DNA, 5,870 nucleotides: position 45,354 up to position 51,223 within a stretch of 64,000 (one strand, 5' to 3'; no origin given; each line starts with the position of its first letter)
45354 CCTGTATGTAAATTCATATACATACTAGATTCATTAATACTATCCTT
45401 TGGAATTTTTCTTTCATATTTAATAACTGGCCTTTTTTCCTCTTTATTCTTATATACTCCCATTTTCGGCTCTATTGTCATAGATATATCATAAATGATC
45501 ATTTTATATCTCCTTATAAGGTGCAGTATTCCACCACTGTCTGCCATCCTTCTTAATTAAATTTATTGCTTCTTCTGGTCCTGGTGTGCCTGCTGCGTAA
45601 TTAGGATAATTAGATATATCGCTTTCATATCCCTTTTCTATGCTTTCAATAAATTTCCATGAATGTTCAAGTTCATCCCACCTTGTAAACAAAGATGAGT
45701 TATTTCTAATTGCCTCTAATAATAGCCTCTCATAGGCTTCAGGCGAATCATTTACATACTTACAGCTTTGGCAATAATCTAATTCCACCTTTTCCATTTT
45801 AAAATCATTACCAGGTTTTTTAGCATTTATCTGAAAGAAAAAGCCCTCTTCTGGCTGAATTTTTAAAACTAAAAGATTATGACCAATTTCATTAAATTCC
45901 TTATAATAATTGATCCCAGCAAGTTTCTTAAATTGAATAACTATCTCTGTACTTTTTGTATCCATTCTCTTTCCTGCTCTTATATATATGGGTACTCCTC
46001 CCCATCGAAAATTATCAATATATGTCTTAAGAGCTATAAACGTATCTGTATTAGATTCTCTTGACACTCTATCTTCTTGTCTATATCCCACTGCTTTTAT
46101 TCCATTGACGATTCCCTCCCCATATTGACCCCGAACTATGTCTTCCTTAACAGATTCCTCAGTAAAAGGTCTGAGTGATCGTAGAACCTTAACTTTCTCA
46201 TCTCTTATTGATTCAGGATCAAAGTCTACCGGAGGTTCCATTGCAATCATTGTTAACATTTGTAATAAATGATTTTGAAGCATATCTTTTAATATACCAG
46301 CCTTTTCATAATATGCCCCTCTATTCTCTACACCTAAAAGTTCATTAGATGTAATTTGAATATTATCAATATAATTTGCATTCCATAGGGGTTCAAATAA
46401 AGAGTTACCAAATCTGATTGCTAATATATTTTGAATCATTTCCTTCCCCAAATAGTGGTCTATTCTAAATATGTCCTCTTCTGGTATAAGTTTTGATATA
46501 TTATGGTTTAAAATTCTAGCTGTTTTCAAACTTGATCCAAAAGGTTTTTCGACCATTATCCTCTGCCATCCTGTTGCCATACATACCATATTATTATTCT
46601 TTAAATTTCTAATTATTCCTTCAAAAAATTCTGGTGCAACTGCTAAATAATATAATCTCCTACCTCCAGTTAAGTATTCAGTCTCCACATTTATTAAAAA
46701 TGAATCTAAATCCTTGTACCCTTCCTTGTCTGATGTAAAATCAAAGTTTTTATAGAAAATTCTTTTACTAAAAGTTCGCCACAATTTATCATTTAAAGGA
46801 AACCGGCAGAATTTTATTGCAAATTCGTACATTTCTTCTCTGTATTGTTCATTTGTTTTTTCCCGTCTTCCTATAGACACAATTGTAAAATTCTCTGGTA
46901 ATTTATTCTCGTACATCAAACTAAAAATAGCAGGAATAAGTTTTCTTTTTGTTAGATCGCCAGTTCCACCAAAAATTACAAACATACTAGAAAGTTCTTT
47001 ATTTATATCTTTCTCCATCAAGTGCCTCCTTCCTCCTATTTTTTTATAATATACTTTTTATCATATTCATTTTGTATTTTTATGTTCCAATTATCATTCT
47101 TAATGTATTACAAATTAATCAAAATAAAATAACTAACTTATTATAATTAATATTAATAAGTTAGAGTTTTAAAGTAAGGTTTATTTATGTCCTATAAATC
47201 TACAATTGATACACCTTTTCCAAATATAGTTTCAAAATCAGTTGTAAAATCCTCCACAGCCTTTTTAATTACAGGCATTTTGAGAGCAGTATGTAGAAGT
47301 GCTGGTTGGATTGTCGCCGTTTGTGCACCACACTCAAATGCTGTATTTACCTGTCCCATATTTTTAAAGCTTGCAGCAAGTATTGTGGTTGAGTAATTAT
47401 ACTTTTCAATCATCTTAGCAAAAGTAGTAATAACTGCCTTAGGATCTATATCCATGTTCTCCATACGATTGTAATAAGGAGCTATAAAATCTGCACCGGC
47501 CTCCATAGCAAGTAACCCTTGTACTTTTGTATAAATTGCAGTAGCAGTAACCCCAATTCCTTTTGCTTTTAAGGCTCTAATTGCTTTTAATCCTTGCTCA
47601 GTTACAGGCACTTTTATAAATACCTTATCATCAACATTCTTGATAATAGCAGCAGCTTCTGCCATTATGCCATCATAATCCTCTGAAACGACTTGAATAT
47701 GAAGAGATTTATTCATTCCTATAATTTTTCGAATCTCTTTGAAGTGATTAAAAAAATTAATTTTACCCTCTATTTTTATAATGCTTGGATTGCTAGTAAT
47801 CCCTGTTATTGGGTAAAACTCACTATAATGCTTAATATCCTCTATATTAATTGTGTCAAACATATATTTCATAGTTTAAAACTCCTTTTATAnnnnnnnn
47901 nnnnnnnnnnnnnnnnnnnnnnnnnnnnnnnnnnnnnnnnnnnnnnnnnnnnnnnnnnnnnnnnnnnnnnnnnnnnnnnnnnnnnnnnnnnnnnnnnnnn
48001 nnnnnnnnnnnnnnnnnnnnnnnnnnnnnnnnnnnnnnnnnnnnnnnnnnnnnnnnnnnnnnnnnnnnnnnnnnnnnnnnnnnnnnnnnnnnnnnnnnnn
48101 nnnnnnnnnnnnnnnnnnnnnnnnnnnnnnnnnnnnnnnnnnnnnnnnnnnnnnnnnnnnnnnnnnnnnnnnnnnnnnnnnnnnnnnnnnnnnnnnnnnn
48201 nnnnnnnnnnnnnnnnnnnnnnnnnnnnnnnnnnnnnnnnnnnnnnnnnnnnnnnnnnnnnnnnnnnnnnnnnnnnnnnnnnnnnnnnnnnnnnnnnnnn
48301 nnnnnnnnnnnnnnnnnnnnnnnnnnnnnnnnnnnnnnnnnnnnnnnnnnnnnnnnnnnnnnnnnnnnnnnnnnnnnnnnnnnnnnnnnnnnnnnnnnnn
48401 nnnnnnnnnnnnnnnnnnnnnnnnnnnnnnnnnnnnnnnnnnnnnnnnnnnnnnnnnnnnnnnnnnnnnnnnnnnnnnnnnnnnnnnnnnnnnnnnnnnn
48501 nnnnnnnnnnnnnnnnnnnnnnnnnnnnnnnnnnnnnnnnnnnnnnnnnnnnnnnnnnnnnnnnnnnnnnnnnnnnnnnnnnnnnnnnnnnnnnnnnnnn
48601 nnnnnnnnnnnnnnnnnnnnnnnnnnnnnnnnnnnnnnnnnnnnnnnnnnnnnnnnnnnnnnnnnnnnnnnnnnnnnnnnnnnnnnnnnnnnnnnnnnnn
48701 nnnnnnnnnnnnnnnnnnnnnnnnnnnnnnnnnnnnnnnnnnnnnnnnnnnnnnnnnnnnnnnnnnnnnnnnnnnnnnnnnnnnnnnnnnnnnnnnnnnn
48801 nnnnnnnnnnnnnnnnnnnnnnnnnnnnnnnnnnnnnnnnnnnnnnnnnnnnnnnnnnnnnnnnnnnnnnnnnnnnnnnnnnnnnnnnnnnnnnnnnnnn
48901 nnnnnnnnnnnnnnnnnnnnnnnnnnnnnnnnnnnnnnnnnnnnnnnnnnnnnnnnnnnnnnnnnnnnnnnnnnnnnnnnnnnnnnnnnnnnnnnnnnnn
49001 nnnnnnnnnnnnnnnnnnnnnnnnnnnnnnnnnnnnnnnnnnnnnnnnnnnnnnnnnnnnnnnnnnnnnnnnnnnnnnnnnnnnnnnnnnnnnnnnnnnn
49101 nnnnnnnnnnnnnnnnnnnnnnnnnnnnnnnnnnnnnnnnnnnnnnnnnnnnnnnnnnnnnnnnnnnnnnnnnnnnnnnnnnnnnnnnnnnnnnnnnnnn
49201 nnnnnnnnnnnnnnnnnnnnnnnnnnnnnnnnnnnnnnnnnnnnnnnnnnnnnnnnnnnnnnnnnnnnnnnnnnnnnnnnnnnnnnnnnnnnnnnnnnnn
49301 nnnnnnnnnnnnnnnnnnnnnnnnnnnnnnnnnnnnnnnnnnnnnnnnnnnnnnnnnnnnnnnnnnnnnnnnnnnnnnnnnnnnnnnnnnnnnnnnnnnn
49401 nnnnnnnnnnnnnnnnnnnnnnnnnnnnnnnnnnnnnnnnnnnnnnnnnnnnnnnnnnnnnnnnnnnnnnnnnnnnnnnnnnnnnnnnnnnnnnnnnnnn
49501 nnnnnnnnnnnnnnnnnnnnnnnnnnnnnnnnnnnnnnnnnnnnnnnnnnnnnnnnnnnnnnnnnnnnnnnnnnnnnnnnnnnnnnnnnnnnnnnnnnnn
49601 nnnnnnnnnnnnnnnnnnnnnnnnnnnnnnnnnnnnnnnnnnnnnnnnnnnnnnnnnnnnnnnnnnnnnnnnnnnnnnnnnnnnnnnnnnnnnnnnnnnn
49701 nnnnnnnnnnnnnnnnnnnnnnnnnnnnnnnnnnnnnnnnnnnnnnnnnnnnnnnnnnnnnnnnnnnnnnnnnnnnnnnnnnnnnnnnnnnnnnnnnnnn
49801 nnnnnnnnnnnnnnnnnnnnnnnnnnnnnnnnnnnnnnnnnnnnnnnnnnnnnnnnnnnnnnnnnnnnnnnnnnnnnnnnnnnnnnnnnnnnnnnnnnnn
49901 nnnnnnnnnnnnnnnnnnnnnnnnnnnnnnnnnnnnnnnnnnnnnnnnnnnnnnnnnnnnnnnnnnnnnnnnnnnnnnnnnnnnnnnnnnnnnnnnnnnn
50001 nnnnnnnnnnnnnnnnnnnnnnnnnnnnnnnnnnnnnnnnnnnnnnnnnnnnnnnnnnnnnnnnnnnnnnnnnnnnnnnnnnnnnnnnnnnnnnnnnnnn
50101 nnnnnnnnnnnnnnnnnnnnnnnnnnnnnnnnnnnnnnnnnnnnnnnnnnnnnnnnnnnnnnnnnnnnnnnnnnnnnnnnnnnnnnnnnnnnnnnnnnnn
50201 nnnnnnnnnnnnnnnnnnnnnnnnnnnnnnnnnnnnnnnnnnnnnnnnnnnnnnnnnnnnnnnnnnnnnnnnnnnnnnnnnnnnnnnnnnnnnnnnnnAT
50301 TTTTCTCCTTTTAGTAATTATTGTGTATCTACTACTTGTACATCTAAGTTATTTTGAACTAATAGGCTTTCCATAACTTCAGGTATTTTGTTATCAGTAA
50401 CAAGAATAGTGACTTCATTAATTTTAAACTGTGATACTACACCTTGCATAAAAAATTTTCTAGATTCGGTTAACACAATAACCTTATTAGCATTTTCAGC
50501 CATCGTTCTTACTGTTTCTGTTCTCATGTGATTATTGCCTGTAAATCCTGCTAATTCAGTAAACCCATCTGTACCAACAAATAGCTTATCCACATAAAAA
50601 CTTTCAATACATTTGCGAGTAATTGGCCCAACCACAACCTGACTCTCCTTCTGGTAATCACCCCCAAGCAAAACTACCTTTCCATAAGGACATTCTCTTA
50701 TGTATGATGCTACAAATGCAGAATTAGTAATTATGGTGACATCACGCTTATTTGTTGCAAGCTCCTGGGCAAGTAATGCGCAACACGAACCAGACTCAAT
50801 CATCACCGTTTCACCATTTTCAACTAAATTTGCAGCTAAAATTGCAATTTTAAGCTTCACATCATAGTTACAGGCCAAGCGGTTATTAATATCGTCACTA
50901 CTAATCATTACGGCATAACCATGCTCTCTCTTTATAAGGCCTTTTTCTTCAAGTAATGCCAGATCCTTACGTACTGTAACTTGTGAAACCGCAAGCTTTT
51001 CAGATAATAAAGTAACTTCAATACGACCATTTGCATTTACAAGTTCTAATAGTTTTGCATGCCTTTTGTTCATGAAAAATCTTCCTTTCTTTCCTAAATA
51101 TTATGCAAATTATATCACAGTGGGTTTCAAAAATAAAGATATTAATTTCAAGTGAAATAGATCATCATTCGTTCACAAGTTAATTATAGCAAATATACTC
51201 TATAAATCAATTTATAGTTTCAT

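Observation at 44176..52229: Glycyl-radical-enzyme locus co-organised with an Fsa-type aldolase, G6PD, a cyclase-family hydrolase and a racemase-like protein, under a DeoR regulator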

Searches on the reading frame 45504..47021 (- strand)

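Call 3: search_protein_families(library=pfam, proteins=[window:45504-47021:-])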
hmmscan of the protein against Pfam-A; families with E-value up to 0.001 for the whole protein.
window:45504-47021:- (505 aa): 2 families
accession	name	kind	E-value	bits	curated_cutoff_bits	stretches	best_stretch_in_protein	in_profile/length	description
PF02781.21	G6PD_C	-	1.7e-116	388.9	27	1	200-497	1-296/296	Glucose-6-phosphate dehydrogenase, C-terminal domain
PF00479.28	G6PD_N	-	1.4e-56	192.4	22.1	1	15-198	1-183/183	Glucose-6-phosphate dehydrogenase, NAD binding domain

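Call 4: search_protein_families(library=ncbifam, proteins=[window:45504-47021:-])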
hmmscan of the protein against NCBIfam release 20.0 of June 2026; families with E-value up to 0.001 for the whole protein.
window:45504-47021:- (505 aa): 3 families
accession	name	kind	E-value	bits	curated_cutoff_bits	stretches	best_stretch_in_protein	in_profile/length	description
TIGR00871.1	zwf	equivalog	1.2e-180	601.4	400.6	1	12-498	3-485/486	glucose-6-phosphate dehydrogenase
NF009492.0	PRK12853.1-3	equivalog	1.5e-112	377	428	1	8-490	6-465/472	glucose-6-phosphate dehydrogenase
NF004331.0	PRK05722.2-1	equivalog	1.7e-67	228.5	622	1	14-379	6-339/425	glucose-6-phosphate dehydrogenase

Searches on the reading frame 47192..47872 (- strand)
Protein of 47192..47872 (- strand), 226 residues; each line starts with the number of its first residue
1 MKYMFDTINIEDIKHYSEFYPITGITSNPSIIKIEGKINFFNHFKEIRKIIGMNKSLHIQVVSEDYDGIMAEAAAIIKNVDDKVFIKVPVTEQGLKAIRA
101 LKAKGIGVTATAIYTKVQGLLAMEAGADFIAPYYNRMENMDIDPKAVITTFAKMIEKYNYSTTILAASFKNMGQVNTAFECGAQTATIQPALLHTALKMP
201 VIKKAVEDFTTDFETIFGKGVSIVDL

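Call 3: search_protein_families(library=pfam, proteins=[window:47192-47872:-])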
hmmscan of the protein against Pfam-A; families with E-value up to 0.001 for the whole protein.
window:47192-47872:- (226 aa): 1 family
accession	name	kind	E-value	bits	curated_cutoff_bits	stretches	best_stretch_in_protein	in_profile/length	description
PF00923.25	TAL_FSA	-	6.9e-50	170.4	27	1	4-218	2-254/285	Transaldolase/Fructose-6-phosphate aldolase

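Call 4: search_protein_families(library=ncbifam, proteins=[window:47192-47872:-])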
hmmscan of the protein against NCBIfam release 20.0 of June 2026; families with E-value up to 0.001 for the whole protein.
window:47192-47872:- (226 aa): 11 families
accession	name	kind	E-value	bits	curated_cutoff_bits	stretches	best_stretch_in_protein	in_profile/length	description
NF009299.0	PRK12656.1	equivalog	1.4e-94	315.8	214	1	1-219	1-219/222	fructose-6-phosphate aldolase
TIGR00875.1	fsa_talC_mipB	equivalog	2.3e-50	171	245.95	1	1-216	1-212/213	fructose-6-phosphate aldolase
NF009296.0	PRK12653.1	subfamily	2.7e-47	161.4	306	1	1-219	1-217/220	fructose-6-phosphate aldolase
TIGR02134.1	transald_staph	equivalog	6.8e-14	52.1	281.95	1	5-219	10-226/236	transaldolase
TIGR00874.1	talAB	equivalog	4e-13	49.4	396.2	1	81-195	124-249/317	transaldolase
NF008965.0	PRK12309.1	equivalog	3.2e-10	39.6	550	1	75-195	118-255/392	transaldolase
NF002881.0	PRK03343.1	subfamily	2.5e-09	36.7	367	1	62-125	115-179/370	transaldolase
NF009001.0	PRK12346.1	subfamily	3e-09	36.9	439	1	82-202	126-259/316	transaldolase A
NF003026.0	PRK03903.1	equivalog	1.2e-08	34.5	344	1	62-157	102-191/323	transaldolase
NF007080.0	PRK09533.1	equivalog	1.6e-06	26.2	712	1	63-116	116-170/949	bifunctional transaldolase/phosoglucose isomerase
TIGR00876.1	tal_mycobact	equivalog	3.3e-06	26.7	233.75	1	65-115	107-158/350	transaldolase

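Call 62: search_solved_structures(query=window:47192-47872:-, max_evalue=1e-20)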
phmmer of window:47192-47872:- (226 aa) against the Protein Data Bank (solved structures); distinct sequences matched with E-value up to 1e-20: 23.
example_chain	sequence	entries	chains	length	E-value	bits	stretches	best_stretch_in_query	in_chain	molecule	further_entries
9v4b_A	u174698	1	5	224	5.2e-35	124.3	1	1-219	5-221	Fructose-6-phosphate aldolase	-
1vpx_A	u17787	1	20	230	7.4e-32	114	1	1-214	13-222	PROTEIN (Transaldolase (EC 2.2.1.2))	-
8s7h_A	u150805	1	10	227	2.6e-30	108.9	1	3-219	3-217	Fructose-6-phosphate aldolase 1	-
1l6w_A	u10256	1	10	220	3.1e-30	108.7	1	3-219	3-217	Fructose-6-phosphate aldolase 1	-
4s1f_A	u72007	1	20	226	5.3e-30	107.9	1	5-219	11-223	Fructose-6-phosphate aldolase 1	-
4rxg_A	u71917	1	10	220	8.3e-30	107.3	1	3-219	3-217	Fructose-6-phosphate aldolase 1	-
9v4c_A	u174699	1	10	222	9.8e-30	107.1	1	3-218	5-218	Fructose-6-phosphate aldolase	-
4rxf_A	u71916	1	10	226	1.9e-29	106.1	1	5-219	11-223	Fructose-6-phosphate aldolase 1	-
4xz9_A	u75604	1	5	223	3e-29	105.5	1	1-220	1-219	Probable transaldolase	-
3r8r_A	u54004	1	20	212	3.3e-29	105.3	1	2-213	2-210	Transaldolase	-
4rz4_A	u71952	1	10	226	5.1e-29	104.7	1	5-219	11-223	Fructose-6-phosphate aldolase 1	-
9lkp_A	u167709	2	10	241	5.3e-29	104.7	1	3-219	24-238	Fructose-6-phosphate aldolase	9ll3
7qxf_A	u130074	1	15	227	1.3e-28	103.4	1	3-219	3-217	Fructose-6-phosphate aldolase 1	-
6yrm_A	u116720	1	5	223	2.8e-28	102.3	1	1-220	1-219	Probable transaldolase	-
3s0c_A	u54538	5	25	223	2.9e-28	102.3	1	1-220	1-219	Probable transaldolase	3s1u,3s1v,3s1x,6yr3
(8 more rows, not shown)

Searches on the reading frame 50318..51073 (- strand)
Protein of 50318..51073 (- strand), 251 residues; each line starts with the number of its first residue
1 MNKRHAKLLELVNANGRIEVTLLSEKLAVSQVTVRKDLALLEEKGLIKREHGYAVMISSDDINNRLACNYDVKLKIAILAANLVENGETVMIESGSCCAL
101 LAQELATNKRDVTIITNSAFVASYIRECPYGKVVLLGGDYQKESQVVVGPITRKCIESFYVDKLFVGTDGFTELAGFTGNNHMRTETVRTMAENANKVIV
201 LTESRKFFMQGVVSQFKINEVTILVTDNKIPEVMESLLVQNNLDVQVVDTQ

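Call 3: search_protein_families(library=pfam, proteins=[window:50318-51073:-])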
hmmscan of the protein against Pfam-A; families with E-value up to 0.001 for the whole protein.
window:50318-51073:- (251 aa): 5 families
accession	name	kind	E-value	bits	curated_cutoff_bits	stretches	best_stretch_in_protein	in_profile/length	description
PF00455.28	DeoRC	-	4e-41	141.1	31.8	1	69-228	2-160/160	DeoR C terminal sensor domain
PF08220.18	HTH_DeoR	-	9.6e-16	57.7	21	1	4-59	1-56/57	DeoR-like helix-turn-helix domain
PF08279.18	HTH_11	-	1.1e-07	32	25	1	4-46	1-44/55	HTH domain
PF00392.27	GntR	-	0.00022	21.3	27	1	16-55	22-62/64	Bacterial regulatory proteins, gntR family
PF13412.12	HTH_24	-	0.00024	21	21.9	1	1-48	1-48/48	Winged helix-turn-helix DNA-binding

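Call 4: search_protein_families(library=ncbifam, proteins=[window:50318-51073:-])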
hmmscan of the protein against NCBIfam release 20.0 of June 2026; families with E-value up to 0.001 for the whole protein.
window:50318-51073:- (251 aa): 20 families
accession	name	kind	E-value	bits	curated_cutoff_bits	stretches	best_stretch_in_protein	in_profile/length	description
NF040887.2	trans_reg_YciT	exception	9.3e-67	225.2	450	1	1-248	1-246/246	DNA-binding transcriptional regulator YciT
NF040755.1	AgaR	equivalog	1.4e-44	152.1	260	1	3-248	6-256/256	transcriptional repressor AgaR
NF041397.1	TranRegGlpR_Halo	equivalog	5.1e-43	147.5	300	1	3-246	5-250/253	HTH-type transcriptional regulator GlpR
NF007753.1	PRK10434.1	equivalog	2.8e-38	131.9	350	1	2-248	4-253/253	glucitol operon DNA-binding transcriptional repressor SrlR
NF007316.0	PRK09802.1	equivalog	7.7e-36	123.7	351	1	3-248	17-267/269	DeoR family transcriptional regulator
NF010034.0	PRK13509.1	equivalog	6.8e-32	110.8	244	1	3-237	5-241/251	HTH-type transcriptional regulator UlaR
NF008154.0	PRK10906.1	equivalog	5.9e-26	91.3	331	1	3-246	5-250/252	DeoR/GlpR family transcriptional regulator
NF040890.1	trans_reg_YgbI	equivalog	2.9e-24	85.9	400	1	3-247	5-251/253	DNA-binding transcriptional repressor YgbI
NF007720.0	PRK10411.1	equivalog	6.7e-22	78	259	1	3-236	4-239/243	L-fucose operon activator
NF007961.0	PRK10681.1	equivalog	1.2e-11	44.6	244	1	4-235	8-240/252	DNA-binding transcriptional repressor DeoR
TIGR01884.1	cas_HTH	subfamily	1.3e-07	31.3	60.2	1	2-51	141-190/202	CRISPR-associated CARF protein Csa3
NF053704.1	TransRegCcpNBacil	equivalog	3.2e-05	23.4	260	1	1-48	3-50/208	transcriptional regulator CcpN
TIGR02325.1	C_P_lyase_phnF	equivalog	7.2e-05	22.4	156.8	1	23-105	38-118/238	phosphonate metabolism transcriptional regulator PhnF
NF040947.1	trans_reg_LysM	equivalog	9.4e-05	22.2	180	1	3-49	3-49/136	HTH-type transcriptional regulator LysM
NF033788.1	HTH_metalloreg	subfamily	0.00012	21.9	55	1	7-50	15-58/77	metalloregulator ArsR/SmtB family transcription factor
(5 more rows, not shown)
